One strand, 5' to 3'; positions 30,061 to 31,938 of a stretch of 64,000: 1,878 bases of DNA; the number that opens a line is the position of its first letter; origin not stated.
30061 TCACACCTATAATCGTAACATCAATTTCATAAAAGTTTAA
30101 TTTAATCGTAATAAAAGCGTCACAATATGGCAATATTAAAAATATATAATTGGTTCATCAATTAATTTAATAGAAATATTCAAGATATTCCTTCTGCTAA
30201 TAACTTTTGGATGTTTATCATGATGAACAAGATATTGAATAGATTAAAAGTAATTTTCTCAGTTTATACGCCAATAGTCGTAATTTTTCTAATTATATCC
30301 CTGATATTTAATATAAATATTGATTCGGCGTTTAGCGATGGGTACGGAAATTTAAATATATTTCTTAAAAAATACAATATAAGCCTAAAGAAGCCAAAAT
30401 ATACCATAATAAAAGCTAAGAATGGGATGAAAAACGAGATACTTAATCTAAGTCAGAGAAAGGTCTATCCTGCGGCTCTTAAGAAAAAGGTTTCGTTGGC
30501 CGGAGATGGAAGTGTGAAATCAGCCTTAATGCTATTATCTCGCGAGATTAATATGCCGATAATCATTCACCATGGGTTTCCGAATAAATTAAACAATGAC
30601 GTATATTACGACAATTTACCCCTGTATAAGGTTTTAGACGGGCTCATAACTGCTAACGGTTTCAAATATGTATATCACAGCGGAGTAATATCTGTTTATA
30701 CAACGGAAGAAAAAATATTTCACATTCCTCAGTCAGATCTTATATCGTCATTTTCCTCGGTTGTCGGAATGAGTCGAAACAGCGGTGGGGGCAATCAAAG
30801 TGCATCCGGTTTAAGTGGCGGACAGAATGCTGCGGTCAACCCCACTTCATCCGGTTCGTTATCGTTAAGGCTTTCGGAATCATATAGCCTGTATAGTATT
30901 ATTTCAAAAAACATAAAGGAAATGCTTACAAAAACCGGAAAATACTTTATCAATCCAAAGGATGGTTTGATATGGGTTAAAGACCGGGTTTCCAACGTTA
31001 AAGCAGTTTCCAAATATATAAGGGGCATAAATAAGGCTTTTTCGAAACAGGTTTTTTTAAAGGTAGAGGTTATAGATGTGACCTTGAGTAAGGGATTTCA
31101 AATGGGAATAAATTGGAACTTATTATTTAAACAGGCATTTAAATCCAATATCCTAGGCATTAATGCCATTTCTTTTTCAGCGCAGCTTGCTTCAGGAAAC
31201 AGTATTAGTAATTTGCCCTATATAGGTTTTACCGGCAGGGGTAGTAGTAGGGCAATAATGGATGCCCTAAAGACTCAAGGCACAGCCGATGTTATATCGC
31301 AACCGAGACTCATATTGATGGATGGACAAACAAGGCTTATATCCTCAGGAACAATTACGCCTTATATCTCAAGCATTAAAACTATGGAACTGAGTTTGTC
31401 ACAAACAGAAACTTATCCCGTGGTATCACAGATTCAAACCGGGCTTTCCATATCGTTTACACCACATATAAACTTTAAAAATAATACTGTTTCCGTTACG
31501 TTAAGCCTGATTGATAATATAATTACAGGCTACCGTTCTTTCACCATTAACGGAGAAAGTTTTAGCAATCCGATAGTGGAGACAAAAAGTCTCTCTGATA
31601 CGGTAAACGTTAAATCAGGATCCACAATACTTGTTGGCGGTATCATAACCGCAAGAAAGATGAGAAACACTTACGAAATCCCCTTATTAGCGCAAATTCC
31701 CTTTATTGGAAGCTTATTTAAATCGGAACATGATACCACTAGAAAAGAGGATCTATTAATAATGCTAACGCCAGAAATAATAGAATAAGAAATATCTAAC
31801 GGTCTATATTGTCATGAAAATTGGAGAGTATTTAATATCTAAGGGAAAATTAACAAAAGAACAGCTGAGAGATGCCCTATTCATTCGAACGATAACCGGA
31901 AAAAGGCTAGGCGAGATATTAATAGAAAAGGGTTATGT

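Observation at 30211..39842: Compact, highly diverged secretin-ATPase-platform-pilin operon whose six distal genes carry no recognisable family signature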

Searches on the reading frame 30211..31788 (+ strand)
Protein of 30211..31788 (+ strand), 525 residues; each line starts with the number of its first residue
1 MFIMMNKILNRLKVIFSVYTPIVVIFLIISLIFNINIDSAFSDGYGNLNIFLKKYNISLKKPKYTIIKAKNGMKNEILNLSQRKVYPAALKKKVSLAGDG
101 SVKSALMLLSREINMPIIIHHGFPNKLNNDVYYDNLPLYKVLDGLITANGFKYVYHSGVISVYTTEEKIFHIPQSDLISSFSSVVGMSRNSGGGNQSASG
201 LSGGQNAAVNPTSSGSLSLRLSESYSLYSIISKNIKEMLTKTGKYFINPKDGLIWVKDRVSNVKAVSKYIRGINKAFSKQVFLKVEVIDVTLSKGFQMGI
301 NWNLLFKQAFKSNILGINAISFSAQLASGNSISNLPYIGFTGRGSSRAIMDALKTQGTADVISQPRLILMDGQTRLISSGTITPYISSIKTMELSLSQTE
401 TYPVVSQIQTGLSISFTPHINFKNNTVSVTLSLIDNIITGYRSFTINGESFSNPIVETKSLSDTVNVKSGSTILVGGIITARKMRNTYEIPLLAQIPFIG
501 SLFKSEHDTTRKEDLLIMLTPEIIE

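Call 3: search_protein_families(library=pfam, proteins=[window:30211-31788:+], max_evalue=1)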
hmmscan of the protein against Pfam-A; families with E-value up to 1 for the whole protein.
window:30211-31788:+ (525 aa): 3 families
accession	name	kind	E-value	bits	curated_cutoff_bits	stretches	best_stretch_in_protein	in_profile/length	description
PF00263.26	Secretin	-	2.5e-33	115.5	27.5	1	352-525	1-169/169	Bacterial type II and III secretion system protein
PF07655.18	Secretin_N_2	-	0.016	16.2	23.4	1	185-247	23-86/91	Secretin N-terminal domain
PF11926.13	DUF3444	-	0.057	13.4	26.1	1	211-256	80-125/211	Domain of unknown function (DUF3444)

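Call 4: search_protein_families(library=ncbifam, proteins=[window:30211-31788:+], max_evalue=1)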
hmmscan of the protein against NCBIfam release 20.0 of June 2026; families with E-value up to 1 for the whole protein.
window:30211-31788:+ (525 aa): 9 families
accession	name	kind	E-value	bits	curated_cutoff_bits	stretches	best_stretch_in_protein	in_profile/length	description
TIGR02519.1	pilus_MshL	equivalog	1.7e-47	161.8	250.2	1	245-524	1-290/290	pilus (MSHA type) biogenesis protein MshL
TIGR02520.1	pilus_B_mal_scr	equivalog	2.7e-35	121.9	287.65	1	122-478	115-472/513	PilN family type IVB pilus formation outer membrane protein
TIGR02517.1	type_II_gspD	equivalog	3e-34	118.5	351.35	1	279-525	336-591/600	type II secretion system secretin GspD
TIGR02515.1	IV_pilus_PilQ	subfamily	5.2e-32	111.4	284.35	1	234-525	126-428/428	type IV pilus secretin PilQ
NF010083.0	PRK13568.1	equivalog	1.1e-22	80.5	554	1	213-524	122-417/419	DNA uptake porin HofQ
TIGR02516.1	type_III_yscC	equivalog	1.4e-21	76.7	238.45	1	249-524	205-461/463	type III secretion system outer membrane ring subunit SctC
NF011873.0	PRK15346.1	equivalog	2.5e-17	62.7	524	1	248-510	241-480/499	EscC/YscC/HrcC family type III secretion system outer membrane ring protein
NF007851.2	PRK10560.1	exception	7.1e-15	54.7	598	1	228-524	129-409/412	DNA uptake porin HofQ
NF042912.1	Amuc_1098_fam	equivalog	1.2e-14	53.3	750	2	439-524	711-796/805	Amuc_1098 family type IV pilus outer membrane protein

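Call 33: search_solved_structures(query=window:30211-31788:+, max_evalue=0.00001)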
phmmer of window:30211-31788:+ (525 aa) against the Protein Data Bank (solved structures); distinct sequences matched with E-value up to 0.00001: 21.
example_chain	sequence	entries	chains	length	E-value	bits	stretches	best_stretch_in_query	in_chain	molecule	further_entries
3jc8_Qa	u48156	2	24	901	1.8e-16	63.3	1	223-524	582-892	PilQ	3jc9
9u5s_A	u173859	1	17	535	2.6e-16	62.7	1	140-482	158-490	Outer membrane lipoprotein BfpB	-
6i1x_A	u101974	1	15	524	9.3e-16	60.9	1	280-524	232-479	Type II secretion system protein D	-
5wln_G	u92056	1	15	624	2.1e-15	59.7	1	264-524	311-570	Type II secretion system protein D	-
6w6m_A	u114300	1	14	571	7e-15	58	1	237-524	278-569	Type IV pilus secretin PilQ family protein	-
9x0w_A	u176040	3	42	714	2.3e-13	53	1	350-524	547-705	Fimbrial assembly protein PilQ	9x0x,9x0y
6ve2_A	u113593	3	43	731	2.4e-13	53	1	350-524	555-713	Fimbrial assembly protein PilQ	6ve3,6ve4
5w68_A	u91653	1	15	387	4e-13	52.2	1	322-524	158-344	Putative type II secretion protein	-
7ofh_A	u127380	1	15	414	7.5e-13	51.3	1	350-523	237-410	Virion export protein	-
5zdh_A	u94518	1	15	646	9.5e-13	51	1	322-524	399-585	Type II secretion system protein D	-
8jvb_A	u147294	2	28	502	2.2e-12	49.8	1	338-524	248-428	Type II and III secretion system protein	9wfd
5wq7_A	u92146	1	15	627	2e-11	46.6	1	343-524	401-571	Putative type II secretion system protein D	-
9k8v_A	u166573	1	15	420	2.9e-11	46.1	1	342-524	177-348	General secretion pathway protein D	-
5wq8_A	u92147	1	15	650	3.6e-11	45.8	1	343-524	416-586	Type II secretion system protein D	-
6hcg_A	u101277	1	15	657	6.6e-11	44.9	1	322-524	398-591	Type II secretion system protein D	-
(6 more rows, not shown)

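Call 85: search_dna_similar(query=window:30211-31788:+, collection=plasmids, mode=protein, max_rows=15, max_evalue=1e-8)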
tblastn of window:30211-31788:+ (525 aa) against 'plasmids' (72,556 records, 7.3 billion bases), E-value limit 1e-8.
Records with a match: 336; places in all: 353; records where one place covers at least 80% of the query: 0.
Best place of each record, by identity: <60% 336.
By first word of the organism name: Sinorhizobium 79; Rhizobium 41; Pseudomonas 40; Escherichia 32; Salmonella 25; Bradyrhizobium 8; Cupriavidus 7; Klebsiella 7; Aeromonas 6; Providencia 6; and 50 more.
By predicted mobility (MOB-suite, as given by PLSDB): non-mobilizable 164; conjugative 147; mobilizable 25.
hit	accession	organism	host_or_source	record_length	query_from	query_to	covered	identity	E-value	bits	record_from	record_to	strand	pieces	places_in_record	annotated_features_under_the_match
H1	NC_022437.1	Pseudomonas fluorescens R124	orthoquartzite cave surface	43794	123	524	77%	25.5%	2e-12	78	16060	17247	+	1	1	PilN family type IVB pilus formation outer membrane protein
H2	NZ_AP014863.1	Pseudomonas furukawaii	-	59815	145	525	73%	24.8%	3e-11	74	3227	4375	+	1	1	PilN family type IVB pilus formation outer membrane protein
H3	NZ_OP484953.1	Cupriavidus gilardii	-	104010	142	525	73%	24.3%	8e-11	73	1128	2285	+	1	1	PilN family type IVB pilus formation outer membrane protein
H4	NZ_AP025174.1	Cupriavidus sp. P-10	-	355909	137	525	74%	24.0%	4e-11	74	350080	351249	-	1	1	PilN family type IVB pilus formation outer membrane protein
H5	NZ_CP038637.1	Cupriavidus oxalaticus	whole organism,sewage sludge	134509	137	525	74%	24.0%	5e-11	73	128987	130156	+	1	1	PilN family type IVB pilus formation outer membrane protein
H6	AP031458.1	Pseudomonas aeruginosa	Diplothrix legata,lung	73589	138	481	66%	26.4%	9e-12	76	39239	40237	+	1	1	PilN family type IVB pilus formation outer membrane protein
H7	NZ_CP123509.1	Arsenophonus nasoniae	Pachycrepoideus vindemmiae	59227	129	483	68%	25.2%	6e-9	67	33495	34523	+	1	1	PilN family type IVB pilus formation outer membrane protein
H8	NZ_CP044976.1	Hydrogenophaga sp. PBL-H3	-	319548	142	477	64%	26.1%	3e-14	84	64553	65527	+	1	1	PilN family type IVB pilus formation outer membrane protein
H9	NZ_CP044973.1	Hydrogenophaga sp. PBL-H3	-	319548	142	477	64%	26.1%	3e-14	84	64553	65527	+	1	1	PilN family type IVB pilus formation outer membrane protein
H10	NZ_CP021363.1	Acidovorax carolinensis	-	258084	87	476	74%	22.3%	5e-11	74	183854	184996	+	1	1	hypothetical protein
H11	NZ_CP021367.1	Acidovorax carolinensis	-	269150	87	476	74%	22.3%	5e-11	74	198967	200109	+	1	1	hypothetical protein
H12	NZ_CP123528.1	Arsenophonus nasoniae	Nasonia vitripennis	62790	129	483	68%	24.4%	4e-9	67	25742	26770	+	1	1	PilN family type IVB pilus formation outer membrane protein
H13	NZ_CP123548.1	Arsenophonus nasoniae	Nasonia vitripennis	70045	129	483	68%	24.4%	4e-9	67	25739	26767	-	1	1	PilN family type IVB pilus formation outer membrane protein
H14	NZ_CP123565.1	Arsenophonus nasoniae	Nasonia vitripennis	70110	129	483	68%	24.4%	4e-9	67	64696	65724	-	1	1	PilN family type IVB pilus formation outer membrane protein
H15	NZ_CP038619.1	Arsenophonus nasoniae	Nasonia vitripennis,pure culture,whole ...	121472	129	483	68%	24.4%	4e-9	67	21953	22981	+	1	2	PilN family type IVB pilus formation outer membrane protein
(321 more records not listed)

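Call 86: get_annotated_region(hit=H1, flank=9000)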
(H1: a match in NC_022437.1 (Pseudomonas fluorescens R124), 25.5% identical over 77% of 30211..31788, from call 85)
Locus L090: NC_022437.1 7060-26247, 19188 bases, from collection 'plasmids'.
description: Pseudomonas fluorescens R124 plasmid pMP-R124, complete sequence
organism: Pseudomonas fluorescens R124 (NCBI taxid 743713)
taxonomy: Bacteria; Pseudomonadota; Gammaproteobacteria; Pseudomonadales; Pseudomonadaceae; Pseudomonas; Pseudomonas fluorescens; Pseudomonas fluorescens R124
host: -; source: orthoquartzite cave surface; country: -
typing (MOB-suite, as given by PLSDB): non-mobilizable; replicon rep_cluster_2014; mating-pair formation MPF_T
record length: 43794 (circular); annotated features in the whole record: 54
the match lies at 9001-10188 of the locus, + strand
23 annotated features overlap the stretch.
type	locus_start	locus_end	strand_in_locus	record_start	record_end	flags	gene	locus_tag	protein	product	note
CDS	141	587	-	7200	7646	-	-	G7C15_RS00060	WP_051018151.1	DUF6392 family protein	-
CDS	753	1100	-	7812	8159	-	-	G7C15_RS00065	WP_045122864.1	helix-turn-helix transcriptional regulator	-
CDS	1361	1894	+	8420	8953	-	-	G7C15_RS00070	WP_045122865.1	transcription termination/antitermination NusG family protein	GO:0006355 - regulation of DNA-templated transcription [Evidence IEA]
CDS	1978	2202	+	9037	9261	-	-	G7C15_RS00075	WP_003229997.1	hypothetical protein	-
CDS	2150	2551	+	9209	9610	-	-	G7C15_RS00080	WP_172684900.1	hypothetical protein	-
CDS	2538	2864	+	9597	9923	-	-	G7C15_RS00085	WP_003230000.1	hypothetical protein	-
CDS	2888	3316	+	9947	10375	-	-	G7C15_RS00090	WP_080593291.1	VirB3 family type IV secretion system protein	-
CDS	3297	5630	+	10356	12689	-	-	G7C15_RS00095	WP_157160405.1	conjugal transfer protein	-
CDS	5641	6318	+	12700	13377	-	virB5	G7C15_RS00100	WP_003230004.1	P-type DNA transfer protein VirB5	-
CDS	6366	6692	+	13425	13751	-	-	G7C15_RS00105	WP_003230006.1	hypothetical protein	-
CDS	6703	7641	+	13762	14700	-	-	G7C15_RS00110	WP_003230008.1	type IV secretion system protein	-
CDS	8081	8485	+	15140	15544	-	-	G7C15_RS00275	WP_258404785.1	toxin co-regulated pilus biosynthesis Q family protein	-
CDS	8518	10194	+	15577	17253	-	-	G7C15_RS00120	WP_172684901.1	PilN family type IVB pilus formation outer membrane protein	GO:0009297 - pilus assembly [Evidence IEA]; GO:0009306 - protein secretion [Evidence IEA]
CDS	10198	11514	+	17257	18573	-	pilO2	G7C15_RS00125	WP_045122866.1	type 4b pilus protein PilO2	-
CDS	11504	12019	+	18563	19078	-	pilP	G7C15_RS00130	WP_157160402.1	type IV pilus biogenesis protein PilP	GO:0009297 - pilus assembly [Evidence IEA]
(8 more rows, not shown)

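Call 90: search_dna_similar(query=L090:11504-12019:+, collection=plasmids, mode=protein, max_rows=24, rows=spread, max_evalue=0.00001)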
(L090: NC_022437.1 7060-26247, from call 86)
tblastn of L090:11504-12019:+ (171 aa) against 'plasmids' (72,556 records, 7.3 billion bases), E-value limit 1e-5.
Records with a match: 58; places in all: 58; records where one place covers at least 80% of the query: 30.
Best place of each record, by identity: >=99% 1; 60-80% 1; <60% 56.
By first word of the organism name: Pseudomonas 32; Enterobacter 9; Xanthomonas 8; Burkholderia 3; Stutzerimonas 2; Bordetella 2; Priestia 1; Rhodanobacter 1.
By predicted mobility (MOB-suite, as given by PLSDB): non-mobilizable 28; conjugative 16; mobilizable 14.
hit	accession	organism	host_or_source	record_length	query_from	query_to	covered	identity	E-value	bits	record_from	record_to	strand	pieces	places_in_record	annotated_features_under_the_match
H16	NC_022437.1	Pseudomonas fluorescens R124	orthoquartzite cave surface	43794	1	171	100%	100.0%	4e-95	308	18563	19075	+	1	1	pilP: type IV pilus biogenesis protein PilP | pilO2: type 4b pilus protein PilO2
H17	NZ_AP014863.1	Pseudomonas furukawaii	-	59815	5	144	82%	57.9%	1e-38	146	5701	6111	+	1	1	pilP: type IV pilus biogenesis protein PilP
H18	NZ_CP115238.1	Pseudomonas aeruginosa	Homo sapiens,culture samples from human ...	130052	6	143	81%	35.3%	2e-13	74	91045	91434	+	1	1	pilP: type IV pilus biogenesis protein PilP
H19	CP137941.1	Pseudomonas aeruginosa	Homo sapiens,bronchoalveolar lavage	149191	6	143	81%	35.3%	2e-13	74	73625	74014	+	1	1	pilP: type IV pilus biogenesis protein PilP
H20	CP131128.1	Pseudomonas hunanensis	isolate,activated sludge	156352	6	143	81%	35.3%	2e-13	74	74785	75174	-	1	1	hypothetical protein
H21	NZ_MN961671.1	Pseudomonas aeruginosa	-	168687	6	143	81%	35.3%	2e-13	74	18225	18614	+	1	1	pilP: type IV pilus biogenesis protein PilP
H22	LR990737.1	Xanthomonas hydrangeae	Hydrangea arborescens,leaf spots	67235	1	143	84%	33.6%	8e-11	66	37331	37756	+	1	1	hypothetical protein (x4)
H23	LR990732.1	Xanthomonas hydrangeae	Hydrangea arborescens,leaf spots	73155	1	143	84%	33.6%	8e-11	66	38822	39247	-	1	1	hypothetical protein (x4)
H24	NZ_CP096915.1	Pseudomonas aeruginosa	Homo sapiens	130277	10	143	78%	34.8%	3e-13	74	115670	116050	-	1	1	pilP: type IV pilus biogenesis protein PilP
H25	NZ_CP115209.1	Pseudomonas aeruginosa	Homo sapiens,culture samples from human ...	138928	10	143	78%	34.8%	3e-13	74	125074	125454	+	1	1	pilP: type IV pilus biogenesis protein PilP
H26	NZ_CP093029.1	Pseudomonas aeruginosa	Intubated patient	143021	10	143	78%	34.8%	3e-13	74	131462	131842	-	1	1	pilP: type IV pilus biogenesis protein PilP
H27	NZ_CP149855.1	Pseudomonas aeruginosa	Homo sapiens,urine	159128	10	143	78%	34.8%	3e-13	74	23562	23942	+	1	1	pilP: type IV pilus biogenesis protein PilP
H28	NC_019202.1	Pseudomonas aeruginosa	airways of a cystic fibrosis patient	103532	1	143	84%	30.7%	3e-8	59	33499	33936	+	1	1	pilP: type IV pilus biogenesis protein PilP | pilO2: type 4b pilus protein PilO2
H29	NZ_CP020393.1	Burkholderia vietnamiensis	Environment,oryza sativa, rhizosphere ...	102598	1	141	82%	31.1%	2e-6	54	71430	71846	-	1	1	pilP: type IV pilus biogenesis protein PilP | pilO2: type 4b pilus protein PilO2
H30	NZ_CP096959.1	Pseudomonas aeruginosa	Homo sapiens,phlegm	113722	26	143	69%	36.4%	2e-12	71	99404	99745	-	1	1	pilP: type IV pilus biogenesis protein PilP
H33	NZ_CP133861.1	Enterobacter cloacae complex sp. EB5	Homo sapiens,pure culture,drain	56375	10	130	71%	32.3%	4e-8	59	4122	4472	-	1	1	pilP: type IV pilus biogenesis protein PilP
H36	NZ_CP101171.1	Xanthomonas campestris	Brassica rapa subsp. pekinensis,Plant ...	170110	27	143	68%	32.5%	3e-10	65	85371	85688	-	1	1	pilP: type IV pilus biogenesis protein PilP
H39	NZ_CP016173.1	Bordetella flabilis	Homo sapiens,sputum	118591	26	143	69%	28.0%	6e-7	55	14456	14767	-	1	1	pilP: type IV pilus biogenesis protein PilP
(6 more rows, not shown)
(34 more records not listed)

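Call 91: get_annotated_region(hit=H17, flank=300)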
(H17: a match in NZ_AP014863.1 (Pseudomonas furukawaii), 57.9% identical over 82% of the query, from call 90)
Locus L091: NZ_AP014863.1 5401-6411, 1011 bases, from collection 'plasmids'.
description: Pseudomonas furukawaii strain KF707 plasmid pKF707, complete sequence
organism: Pseudomonas furukawaii (NCBI taxid 1149133)
taxonomy: Bacteria; Pseudomonadota; Gammaproteobacteria; Pseudomonadales; Pseudomonadaceae; Pseudomonas; Pseudomonas furukawaii
host: -; source: -; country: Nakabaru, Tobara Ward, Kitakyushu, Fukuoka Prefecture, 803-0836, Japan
typing (MOB-suite, as given by PLSDB): mobilizable; relaxase MOBP
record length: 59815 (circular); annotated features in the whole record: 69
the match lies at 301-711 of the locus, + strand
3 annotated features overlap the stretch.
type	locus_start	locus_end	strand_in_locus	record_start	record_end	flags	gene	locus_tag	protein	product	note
CDS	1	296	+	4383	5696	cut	pilO2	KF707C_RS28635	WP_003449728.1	type 4b pilus protein PilO2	-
CDS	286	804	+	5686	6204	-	pilP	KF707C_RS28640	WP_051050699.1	type IV pilus biogenesis protein PilP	GO:0009297 - pilus assembly [Evidence IEA]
CDS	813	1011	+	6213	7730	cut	-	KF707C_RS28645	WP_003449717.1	ATPase, T2SS/T4P/T4SS family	-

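Call 92: get_annotated_region(hit=H18, flank=300)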
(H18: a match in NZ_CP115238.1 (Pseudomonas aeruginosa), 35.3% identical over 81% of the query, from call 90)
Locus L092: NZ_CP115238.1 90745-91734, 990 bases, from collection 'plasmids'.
description: Pseudomonas aeruginosa strain F046 plasmid pF046, complete sequence
organism: Pseudomonas aeruginosa (NCBI taxid 287)
taxonomy: Bacteria; Pseudomonadota; Gammaproteobacteria; Pseudomonadales; Pseudomonadaceae; Pseudomonas; Pseudomonas aeruginosa
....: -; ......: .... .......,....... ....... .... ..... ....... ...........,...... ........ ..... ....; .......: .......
typing (MOB-suite, as given by PLSDB): non-mobilizable; mating-pair formation MPF_I
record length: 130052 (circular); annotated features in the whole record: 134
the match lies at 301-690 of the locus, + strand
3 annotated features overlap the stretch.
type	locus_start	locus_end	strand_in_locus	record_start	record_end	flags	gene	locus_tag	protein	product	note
CDS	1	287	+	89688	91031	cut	pilO2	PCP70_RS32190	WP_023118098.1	type 4b pilus protein PilO2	-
CDS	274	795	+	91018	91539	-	pilP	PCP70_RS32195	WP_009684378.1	type IV pilus biogenesis protein PilP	GO:0009297 - pilus assembly [Evidence IEA]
CDS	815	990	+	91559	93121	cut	-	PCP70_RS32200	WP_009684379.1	ATPase, T2SS/T4P/T4SS family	-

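Call 93: get_annotated_region(hit=H28, flank=300)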
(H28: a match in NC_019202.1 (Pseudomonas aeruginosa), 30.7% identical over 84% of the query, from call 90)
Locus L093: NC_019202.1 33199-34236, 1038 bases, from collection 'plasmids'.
description: Pseudomonas aeruginosa plasmid pKLC102, complete sequence
organism: Pseudomonas aeruginosa (NCBI taxid 287)
taxonomy: Bacteria; Pseudomonadota; Gammaproteobacteria; Pseudomonadales; Pseudomonadaceae; Pseudomonas; Pseudomonas aeruginosa
host: -; source: airways of a cystic fibrosis patient; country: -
typing (MOB-suite, as given by PLSDB): conjugative; replicon rep_cluster_322; relaxase MOBH; mating-pair formation MPF_G
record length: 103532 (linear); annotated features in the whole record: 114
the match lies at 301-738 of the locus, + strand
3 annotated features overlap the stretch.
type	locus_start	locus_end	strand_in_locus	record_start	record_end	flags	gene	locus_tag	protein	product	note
CDS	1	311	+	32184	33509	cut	pilO2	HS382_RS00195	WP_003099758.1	type 4b pilus protein PilO2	-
CDS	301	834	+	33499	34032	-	pilP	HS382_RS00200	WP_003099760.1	type IV pilus biogenesis protein PilP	GO:0009297 - pilus assembly [Evidence IEA]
CDS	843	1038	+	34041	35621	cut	-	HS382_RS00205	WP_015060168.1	ATPase, T2SS/T4P/T4SS family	-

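Call 94: get_annotated_region(hit=H29, flank=300)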
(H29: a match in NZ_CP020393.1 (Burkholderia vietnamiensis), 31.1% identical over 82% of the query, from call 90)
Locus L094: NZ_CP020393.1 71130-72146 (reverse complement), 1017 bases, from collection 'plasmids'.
description: Burkholderia vietnamiensis strain FDAARGOS_239 plasmid unnamed, complete sequence
organism: Burkholderia vietnamiensis (NCBI taxid 60552)
taxonomy: Bacteria; Pseudomonadota; Betaproteobacteria; Burkholderiales; Burkholderiaceae; Burkholderia; Burkholderia vietnamiensis
host: -; source: Environment,oryza sativa, rhizosphere soil; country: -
typing (MOB-suite, as given by PLSDB): mobilizable; replicon rep_cluster_1474; relaxase MOBP
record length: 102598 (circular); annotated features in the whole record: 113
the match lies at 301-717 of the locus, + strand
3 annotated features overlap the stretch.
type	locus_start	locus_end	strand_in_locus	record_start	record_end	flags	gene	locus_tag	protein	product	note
CDS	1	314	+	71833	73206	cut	pilO2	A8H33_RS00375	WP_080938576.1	type 4b pilus protein PilO2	-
CDS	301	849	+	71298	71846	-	pilP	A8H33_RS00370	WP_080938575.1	type IV pilus biogenesis protein PilP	GO:0009297 - pilus assembly [Evidence IEA]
CDS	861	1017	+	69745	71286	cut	-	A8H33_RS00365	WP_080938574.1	ATPase, T2SS/T4P/T4SS family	-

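Call 95: get_annotated_region(hit=H33, flank=300)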
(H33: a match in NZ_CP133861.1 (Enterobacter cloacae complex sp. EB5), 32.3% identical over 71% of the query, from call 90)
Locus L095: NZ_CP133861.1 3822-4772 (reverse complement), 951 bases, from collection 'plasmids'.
description: Enterobacter cloacae complex sp. EB5 plasmid unnamed5, complete sequence
organism: Enterobacter cloacae complex sp. EB5 (NCBI taxid 3073865)
taxonomy: Bacteria; Pseudomonadota; Gammaproteobacteria; Enterobacterales; Enterobacteriaceae; Enterobacter; Enterobacter cloacae complex sp. EB5
host: -; source: Homo sapiens,pure culture,drain; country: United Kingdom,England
typing (MOB-suite, as given by PLSDB): mobilizable; replicon rep_cluster_1756; relaxase MOBF
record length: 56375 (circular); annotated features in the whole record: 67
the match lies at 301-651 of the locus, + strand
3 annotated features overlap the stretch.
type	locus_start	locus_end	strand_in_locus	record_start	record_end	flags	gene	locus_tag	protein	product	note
CDS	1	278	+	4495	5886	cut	pilO2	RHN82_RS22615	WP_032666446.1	type 4b pilus protein PilO2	-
CDS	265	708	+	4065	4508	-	pilP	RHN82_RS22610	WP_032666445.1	type IV pilus biogenesis protein PilP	GO:0009297 - pilus assembly [Evidence IEA]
CDS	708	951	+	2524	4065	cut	-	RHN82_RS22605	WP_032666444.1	ATPase, T2SS/T4P/T4SS family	-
